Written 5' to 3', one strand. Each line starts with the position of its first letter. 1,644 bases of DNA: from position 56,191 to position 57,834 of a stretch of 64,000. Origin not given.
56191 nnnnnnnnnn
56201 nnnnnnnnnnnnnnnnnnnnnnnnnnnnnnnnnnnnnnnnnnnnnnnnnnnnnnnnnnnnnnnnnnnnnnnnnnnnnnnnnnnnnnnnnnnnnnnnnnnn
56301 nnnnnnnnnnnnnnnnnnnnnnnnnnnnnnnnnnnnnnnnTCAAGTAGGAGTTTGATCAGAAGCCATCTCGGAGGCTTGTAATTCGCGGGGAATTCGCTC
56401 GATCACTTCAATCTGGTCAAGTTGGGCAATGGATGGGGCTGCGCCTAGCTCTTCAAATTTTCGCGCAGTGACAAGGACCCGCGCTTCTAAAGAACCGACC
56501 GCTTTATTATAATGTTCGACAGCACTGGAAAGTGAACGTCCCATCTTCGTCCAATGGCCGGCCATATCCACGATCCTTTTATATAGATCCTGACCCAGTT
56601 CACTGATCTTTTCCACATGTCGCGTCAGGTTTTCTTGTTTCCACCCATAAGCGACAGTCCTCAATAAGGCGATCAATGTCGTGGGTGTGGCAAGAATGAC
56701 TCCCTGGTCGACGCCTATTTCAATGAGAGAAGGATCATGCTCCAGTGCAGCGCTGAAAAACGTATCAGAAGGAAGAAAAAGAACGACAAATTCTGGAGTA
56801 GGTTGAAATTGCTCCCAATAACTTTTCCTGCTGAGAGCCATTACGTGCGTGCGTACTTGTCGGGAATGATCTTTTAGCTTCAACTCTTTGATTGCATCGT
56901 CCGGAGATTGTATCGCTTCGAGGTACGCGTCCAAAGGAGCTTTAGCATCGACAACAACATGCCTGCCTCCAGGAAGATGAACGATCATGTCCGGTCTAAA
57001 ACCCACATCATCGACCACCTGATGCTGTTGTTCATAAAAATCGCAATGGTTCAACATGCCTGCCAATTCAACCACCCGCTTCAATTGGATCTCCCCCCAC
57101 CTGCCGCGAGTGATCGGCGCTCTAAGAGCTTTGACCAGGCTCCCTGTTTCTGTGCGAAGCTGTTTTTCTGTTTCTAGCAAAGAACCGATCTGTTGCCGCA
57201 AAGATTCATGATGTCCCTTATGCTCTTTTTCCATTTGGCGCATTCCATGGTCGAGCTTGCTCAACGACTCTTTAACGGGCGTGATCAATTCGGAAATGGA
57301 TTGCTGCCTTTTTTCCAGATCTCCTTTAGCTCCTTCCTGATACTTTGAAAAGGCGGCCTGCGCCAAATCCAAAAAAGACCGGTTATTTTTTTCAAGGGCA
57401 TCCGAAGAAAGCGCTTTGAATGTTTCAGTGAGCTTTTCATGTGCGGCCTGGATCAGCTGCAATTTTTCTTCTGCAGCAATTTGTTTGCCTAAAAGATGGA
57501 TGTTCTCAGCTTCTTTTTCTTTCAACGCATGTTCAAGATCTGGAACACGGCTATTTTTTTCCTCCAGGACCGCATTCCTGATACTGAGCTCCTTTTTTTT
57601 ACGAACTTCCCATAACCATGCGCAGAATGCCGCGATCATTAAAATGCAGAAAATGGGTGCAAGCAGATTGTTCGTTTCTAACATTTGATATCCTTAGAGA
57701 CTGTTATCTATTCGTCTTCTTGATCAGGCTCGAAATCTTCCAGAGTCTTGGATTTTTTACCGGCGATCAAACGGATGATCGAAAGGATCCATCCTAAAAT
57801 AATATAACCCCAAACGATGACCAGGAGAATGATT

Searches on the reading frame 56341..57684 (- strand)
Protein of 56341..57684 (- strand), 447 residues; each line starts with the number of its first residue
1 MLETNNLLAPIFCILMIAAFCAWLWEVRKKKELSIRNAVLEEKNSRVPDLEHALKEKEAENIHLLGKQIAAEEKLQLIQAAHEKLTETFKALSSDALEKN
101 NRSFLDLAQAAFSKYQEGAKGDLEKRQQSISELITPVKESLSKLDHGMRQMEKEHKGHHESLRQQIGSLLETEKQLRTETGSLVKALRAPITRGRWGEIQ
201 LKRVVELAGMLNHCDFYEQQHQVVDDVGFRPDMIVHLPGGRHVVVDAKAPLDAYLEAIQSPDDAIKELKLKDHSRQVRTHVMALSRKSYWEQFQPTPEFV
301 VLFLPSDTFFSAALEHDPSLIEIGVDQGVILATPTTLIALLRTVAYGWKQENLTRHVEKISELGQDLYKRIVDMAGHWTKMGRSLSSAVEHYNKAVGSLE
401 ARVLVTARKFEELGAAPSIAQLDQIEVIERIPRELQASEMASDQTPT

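Call 50: search_protein_families(library=pfam, proteins=[window:56341-57684:-], max_evalue=0.00001)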
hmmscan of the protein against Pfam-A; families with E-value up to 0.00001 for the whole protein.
window:56341-57684:- (447 aa): 1 family
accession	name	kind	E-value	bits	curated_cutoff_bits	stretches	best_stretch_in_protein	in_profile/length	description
PF02646.22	RmuC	-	1.6e-100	336.4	26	1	128-417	1-288/291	RmuC family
